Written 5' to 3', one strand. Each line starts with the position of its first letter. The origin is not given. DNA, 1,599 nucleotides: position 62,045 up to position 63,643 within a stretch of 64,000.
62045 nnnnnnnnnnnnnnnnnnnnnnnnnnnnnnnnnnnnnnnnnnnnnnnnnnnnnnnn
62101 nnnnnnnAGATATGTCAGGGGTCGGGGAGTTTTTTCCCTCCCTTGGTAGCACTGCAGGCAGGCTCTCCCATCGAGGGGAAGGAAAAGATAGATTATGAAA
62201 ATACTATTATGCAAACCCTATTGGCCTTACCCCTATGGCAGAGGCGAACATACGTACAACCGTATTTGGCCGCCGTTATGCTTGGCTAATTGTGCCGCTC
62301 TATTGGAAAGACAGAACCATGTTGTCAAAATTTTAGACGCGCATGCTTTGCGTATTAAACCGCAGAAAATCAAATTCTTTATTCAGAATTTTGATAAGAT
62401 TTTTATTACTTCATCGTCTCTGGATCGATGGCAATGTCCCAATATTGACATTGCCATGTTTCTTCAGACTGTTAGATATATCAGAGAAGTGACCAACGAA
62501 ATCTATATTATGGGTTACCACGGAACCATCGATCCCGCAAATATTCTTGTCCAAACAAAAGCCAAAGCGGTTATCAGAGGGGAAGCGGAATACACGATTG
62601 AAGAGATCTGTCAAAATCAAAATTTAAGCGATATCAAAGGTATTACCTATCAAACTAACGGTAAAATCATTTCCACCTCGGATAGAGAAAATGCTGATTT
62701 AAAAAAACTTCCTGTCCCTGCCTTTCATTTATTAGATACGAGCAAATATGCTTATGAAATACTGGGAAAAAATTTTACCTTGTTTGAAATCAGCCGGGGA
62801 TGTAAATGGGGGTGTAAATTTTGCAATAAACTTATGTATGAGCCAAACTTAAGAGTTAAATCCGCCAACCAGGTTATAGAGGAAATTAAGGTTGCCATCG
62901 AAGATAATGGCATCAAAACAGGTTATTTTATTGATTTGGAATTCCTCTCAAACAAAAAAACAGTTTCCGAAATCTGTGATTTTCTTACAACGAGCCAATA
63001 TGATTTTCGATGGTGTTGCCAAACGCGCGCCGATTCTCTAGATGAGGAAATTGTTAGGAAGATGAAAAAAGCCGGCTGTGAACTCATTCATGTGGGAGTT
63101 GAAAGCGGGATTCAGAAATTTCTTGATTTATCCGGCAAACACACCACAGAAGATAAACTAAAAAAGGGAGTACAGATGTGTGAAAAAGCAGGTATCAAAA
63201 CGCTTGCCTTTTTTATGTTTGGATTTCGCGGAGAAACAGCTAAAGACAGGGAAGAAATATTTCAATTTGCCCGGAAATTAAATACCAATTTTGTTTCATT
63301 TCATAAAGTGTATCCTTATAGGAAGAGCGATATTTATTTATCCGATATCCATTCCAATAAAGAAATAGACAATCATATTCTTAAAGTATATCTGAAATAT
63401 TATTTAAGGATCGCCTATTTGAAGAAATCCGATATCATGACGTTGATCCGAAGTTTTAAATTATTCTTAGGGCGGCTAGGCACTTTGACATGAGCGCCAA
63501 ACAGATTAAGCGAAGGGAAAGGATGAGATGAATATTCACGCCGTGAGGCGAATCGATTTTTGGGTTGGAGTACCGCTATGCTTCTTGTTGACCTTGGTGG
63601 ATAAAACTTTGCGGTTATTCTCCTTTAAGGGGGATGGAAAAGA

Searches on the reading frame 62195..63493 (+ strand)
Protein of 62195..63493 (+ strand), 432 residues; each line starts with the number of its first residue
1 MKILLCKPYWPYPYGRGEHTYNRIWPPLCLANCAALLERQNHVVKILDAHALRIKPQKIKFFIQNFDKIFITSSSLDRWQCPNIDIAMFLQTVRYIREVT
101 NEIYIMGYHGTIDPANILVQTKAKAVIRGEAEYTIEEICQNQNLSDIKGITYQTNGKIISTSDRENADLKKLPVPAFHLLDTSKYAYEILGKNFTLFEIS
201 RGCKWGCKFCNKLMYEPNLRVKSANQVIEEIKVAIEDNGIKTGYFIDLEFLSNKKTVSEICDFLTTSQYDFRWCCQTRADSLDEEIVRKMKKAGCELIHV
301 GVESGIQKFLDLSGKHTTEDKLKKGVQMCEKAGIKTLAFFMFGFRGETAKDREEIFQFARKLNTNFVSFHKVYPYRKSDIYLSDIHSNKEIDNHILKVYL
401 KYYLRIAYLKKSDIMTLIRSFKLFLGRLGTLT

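Call 13: search_protein_families(library=pfam, proteins=[window:62195-63493:+], max_evalue=0.001)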
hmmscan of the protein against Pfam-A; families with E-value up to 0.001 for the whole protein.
window:62195-63493:+ (432 aa): 2 families
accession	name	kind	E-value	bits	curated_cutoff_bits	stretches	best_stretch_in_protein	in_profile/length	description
PF04055.27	Radical_SAM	-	1.4e-24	87.6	29.5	1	198-359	2-166/166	Radical SAM superfamily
PF02310.24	B12-binding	-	2.4e-06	27.8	32.1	1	22-138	9-120/121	B12 binding domain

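Call 44: search_protein_families(library=ncbifam, proteins=[window:62195-63493:+], max_evalue=1e-10)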
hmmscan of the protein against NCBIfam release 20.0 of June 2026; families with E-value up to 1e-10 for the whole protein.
window:62195-63493:+ (432 aa): 17 families
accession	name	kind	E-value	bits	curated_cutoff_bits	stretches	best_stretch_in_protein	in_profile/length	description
TIGR03471.1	HpnJ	equivalog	3.9e-42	144.7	577.6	1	23-381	30-384/472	hopanoid biosynthesis associated radical SAM protein HpnJ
TIGR02026.1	BchE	equivalog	8.7e-40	137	481.35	1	19-413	14-415/497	magnesium-protoporphyrin IX monomethyl ester anaerobic oxidative cyclase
TIGR04295.1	B12_rSAM_oligo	hypoth_equivalog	2e-32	112.5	400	1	27-367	25-364/422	TIGR04295 family B12-binding domain-containing radical SAM protein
TIGR04479.1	bcpD_PhpK_rSAM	subfamily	1e-31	109.9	600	1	135-374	188-421/504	PhpK family radical SAM P-methyltransferase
NF050148.1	rSAM_ApyD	equivalog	2.4e-30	105.5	750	1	23-357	21-361/645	RiPP biosynthesis radical SAM protein ApyD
TIGR04014.1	B12_SAM_MJ_0865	equivalog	8.1e-25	87.5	360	1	91-368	59-344/434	methyl-coenzyme M reductase glutamine C-methyltransferase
TIGR04385.1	B12_rSAM_cofa1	equivalog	9.9e-25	87.6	450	1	28-362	21-364/438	B12 lower ligand biosynthesis radical SAM protein BzaD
TIGR04072.2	rSAM_ladder_B12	equivalog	1.2e-23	83.5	360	1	27-365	18-352/443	lipid biosynthesis B12-binding/radical SAM protein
NF033070.1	rSAM_AprD4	equivalog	2e-23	83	500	1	147-363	148-367/456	AprD4 family radical SAM diol-dehydratase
NF040542.1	rSAM_RCCLKC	equivalog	1.8e-21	76.8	450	1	25-342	11-331/423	arsinothricin biosynthesis radical SAM protein ArsL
TIGR04013.1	B12_SAM_MJ_1487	hypoth_equivalog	8e-21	74.3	251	1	85-236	55-194/382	TIGR04013 family B12-binding domain/radical SAM domain-containing protein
NF038361.1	rSAM_Sden_1168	equivalog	1.6e-19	69.9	575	1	85-366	153-455/560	Sden_1168 family B12-binding radical SAM P-methyltransferase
TIGR03975.1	rSAM_ocin_1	subfamily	4.4e-18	65.1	281.85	1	125-362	184-430/606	RiPP maturation radical SAM C-methyltransferase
TIGR03960.1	rSAM_fuse_unch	hypoth_equivalog_domain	2.4e-15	56.1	462.3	1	195-381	254-443/605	TIGR03960 family B12-binding radical SAM protein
NF045585.1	rSAM_slr0320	equivalog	6.8e-15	54.5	775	1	126-362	165-409/511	photosystem II high light acclimation radical SAM protein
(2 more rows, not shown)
